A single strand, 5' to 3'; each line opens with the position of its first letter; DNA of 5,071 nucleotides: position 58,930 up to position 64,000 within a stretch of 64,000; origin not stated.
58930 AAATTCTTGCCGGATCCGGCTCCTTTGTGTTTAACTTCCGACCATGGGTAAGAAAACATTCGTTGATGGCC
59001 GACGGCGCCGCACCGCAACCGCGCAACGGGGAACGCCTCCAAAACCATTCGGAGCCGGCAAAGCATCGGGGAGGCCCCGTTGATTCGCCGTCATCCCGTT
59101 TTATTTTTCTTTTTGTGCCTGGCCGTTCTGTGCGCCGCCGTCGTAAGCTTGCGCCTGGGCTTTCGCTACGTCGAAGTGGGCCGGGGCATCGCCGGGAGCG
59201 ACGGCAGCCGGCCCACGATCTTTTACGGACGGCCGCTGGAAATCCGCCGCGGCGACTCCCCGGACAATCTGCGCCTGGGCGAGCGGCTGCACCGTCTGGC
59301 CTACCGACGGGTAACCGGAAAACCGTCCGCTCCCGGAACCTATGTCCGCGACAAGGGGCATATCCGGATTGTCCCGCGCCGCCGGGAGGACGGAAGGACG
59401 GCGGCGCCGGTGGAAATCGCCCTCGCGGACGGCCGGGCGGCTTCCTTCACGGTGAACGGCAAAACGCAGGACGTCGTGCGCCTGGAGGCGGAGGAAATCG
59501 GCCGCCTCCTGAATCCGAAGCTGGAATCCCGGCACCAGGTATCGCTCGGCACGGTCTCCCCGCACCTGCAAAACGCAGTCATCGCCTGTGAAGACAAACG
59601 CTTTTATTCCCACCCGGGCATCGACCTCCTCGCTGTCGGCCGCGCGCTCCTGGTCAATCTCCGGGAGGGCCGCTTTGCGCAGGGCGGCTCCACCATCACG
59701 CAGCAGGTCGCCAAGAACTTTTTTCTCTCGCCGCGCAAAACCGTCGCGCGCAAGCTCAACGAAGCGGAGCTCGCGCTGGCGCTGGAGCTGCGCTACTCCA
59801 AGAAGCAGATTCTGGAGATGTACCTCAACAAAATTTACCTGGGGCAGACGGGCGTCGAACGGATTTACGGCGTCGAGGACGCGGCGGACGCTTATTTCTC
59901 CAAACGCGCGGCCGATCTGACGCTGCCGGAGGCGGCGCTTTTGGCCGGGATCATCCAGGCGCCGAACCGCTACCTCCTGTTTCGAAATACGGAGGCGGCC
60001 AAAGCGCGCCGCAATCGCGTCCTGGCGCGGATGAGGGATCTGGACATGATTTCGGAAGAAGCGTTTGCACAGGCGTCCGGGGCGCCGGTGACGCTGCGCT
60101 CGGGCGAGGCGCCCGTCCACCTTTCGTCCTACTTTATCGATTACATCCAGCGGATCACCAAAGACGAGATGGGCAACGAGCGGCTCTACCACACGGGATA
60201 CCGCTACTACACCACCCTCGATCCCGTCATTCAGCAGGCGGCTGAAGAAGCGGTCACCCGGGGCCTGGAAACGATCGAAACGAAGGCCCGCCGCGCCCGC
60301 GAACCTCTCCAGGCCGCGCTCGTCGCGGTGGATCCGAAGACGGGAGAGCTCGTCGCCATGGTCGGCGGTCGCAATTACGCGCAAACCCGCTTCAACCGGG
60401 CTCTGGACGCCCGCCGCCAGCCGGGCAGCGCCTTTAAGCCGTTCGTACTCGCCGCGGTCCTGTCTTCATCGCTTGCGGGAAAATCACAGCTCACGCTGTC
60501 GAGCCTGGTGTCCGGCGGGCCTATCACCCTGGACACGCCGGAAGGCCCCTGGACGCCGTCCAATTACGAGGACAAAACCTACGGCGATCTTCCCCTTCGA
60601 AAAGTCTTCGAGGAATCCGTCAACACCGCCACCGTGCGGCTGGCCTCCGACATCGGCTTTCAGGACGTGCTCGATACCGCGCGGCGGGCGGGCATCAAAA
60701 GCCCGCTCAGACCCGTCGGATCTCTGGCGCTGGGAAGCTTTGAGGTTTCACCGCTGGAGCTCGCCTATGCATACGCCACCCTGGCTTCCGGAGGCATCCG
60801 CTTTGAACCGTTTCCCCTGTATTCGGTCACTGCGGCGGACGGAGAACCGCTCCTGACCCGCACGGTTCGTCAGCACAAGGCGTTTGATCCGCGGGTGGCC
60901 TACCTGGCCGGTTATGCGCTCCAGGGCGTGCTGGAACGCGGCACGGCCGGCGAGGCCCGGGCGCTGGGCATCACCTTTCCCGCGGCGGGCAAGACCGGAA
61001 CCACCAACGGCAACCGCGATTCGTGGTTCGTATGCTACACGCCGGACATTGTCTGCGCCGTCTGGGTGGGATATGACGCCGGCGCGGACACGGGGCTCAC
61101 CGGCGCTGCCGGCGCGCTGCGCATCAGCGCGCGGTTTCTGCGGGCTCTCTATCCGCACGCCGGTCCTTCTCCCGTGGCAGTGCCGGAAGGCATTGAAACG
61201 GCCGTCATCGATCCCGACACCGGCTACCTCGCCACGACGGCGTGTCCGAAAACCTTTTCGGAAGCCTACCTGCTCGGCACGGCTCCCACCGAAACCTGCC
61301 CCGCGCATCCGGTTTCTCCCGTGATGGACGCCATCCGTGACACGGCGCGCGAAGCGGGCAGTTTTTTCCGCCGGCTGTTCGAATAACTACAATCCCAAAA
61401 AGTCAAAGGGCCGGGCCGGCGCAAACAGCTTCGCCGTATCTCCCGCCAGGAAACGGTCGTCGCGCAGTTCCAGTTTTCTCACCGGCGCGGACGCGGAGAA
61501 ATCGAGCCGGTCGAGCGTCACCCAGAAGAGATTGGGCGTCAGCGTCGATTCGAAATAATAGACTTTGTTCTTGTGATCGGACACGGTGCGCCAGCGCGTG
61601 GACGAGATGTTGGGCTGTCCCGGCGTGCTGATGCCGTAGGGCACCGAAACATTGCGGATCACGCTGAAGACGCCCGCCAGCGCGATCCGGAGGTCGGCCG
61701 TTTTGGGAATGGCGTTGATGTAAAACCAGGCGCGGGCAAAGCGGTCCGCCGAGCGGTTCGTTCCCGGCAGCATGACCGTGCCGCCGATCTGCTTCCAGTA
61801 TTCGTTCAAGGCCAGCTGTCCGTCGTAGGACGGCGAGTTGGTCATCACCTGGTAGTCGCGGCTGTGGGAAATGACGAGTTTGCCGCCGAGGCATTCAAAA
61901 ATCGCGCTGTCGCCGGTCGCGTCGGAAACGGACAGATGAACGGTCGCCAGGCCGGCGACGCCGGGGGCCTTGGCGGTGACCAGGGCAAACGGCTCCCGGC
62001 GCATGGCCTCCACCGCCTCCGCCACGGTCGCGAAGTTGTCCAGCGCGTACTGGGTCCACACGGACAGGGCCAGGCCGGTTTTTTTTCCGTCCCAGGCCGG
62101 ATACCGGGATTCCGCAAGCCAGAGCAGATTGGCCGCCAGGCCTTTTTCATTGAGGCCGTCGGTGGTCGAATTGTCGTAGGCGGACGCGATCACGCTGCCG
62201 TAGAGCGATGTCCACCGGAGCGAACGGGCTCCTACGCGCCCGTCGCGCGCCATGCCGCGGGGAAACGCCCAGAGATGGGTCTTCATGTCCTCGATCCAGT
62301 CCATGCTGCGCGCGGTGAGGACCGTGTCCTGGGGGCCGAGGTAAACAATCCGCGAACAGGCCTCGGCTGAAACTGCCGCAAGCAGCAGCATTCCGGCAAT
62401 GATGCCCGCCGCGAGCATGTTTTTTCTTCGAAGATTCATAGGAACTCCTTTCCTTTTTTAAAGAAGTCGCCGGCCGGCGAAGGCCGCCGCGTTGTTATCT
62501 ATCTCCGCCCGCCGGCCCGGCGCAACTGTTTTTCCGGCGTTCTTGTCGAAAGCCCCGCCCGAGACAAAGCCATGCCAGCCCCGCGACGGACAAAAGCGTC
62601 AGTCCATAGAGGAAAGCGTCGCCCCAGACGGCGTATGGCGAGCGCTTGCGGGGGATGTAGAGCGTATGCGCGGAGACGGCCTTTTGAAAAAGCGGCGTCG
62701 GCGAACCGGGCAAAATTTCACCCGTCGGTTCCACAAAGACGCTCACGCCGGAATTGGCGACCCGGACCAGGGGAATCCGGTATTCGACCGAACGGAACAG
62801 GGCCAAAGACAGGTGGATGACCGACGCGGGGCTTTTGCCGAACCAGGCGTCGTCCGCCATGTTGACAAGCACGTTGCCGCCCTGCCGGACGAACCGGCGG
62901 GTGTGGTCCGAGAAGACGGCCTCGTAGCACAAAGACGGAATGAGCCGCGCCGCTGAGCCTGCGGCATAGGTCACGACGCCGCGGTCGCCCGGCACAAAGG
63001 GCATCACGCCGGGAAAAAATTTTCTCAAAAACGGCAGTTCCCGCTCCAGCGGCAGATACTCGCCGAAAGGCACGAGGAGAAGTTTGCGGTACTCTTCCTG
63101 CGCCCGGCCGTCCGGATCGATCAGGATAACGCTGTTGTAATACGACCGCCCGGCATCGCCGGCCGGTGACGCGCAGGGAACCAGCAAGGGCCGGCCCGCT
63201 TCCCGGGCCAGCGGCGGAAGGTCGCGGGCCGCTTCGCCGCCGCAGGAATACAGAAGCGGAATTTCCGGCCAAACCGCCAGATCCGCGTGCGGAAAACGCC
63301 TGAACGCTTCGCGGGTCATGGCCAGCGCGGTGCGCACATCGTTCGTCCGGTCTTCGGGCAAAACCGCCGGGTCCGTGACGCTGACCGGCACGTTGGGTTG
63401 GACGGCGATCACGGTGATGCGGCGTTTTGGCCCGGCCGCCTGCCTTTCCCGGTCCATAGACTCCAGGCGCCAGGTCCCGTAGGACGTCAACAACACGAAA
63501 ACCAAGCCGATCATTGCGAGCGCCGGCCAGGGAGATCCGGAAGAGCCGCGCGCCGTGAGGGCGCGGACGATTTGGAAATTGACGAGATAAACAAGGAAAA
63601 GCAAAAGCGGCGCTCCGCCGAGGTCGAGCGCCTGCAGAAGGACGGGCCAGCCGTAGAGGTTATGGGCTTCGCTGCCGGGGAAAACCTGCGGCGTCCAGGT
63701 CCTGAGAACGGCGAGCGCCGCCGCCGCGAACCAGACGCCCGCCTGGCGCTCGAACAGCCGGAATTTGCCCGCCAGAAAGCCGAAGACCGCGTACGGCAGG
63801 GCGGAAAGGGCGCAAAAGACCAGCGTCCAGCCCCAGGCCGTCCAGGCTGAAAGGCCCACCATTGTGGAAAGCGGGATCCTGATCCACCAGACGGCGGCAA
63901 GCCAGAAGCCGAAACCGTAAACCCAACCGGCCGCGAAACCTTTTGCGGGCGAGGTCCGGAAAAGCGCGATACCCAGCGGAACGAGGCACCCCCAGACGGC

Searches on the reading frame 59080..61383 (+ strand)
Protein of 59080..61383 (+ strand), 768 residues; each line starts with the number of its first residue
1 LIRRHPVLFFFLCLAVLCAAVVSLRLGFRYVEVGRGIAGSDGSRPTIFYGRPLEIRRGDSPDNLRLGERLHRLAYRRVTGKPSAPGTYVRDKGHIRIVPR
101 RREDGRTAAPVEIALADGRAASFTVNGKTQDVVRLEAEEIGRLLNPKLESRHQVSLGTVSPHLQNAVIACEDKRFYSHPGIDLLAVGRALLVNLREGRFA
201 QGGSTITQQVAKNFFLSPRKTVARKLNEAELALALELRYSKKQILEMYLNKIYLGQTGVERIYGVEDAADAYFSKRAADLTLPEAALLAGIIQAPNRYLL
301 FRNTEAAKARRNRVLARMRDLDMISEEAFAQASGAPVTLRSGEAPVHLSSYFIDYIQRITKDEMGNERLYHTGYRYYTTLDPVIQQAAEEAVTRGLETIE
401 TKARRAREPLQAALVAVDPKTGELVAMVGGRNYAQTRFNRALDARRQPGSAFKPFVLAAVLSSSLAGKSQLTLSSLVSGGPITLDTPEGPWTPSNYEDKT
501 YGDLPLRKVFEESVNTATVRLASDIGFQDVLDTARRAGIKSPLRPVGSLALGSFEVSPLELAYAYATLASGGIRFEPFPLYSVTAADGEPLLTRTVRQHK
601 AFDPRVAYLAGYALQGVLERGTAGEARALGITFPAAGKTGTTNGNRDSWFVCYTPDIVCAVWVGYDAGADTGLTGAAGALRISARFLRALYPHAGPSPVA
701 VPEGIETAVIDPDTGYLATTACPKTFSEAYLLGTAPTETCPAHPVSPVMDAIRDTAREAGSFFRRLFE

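Call 57: search_protein_families(library=pfam, proteins=[window:59080-61383:+], max_evalue=0.001)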
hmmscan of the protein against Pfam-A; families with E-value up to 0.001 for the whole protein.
window:59080-61383:+ (768 aa): 2 families
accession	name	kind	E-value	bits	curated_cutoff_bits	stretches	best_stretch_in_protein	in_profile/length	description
PF00912.28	Transgly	-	1e-63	214.4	27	1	147-318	10-177/178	Transglycosylase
PF00905.27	Transpeptidase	-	1e-26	94.3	22.1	1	413-672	2-282/299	Penicillin binding protein transpeptidase domain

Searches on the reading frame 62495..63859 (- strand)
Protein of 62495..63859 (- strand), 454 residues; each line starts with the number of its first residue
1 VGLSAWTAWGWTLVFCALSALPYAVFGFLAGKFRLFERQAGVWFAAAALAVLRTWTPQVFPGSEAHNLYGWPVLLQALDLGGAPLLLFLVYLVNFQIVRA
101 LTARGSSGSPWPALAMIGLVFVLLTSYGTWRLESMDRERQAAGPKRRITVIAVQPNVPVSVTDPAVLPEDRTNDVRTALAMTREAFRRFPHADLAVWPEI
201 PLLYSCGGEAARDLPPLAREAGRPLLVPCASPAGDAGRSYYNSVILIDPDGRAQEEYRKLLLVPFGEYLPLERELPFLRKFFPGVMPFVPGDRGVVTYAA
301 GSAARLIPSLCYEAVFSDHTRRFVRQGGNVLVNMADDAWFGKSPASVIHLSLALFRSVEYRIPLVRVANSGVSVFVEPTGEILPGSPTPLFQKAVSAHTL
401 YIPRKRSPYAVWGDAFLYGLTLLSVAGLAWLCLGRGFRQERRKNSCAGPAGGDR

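Call 57: search_protein_families(library=pfam, proteins=[window:62495-63859:-], max_evalue=0.001)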
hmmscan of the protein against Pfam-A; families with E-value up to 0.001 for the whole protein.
window:62495-63859:- (454 aa): 1 family
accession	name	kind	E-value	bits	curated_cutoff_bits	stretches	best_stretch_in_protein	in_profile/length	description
PF00795.27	CN_hydrolase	-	3.6e-21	76.1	23.2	1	168-386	11-234/256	Carbon-nitrogen hydrolase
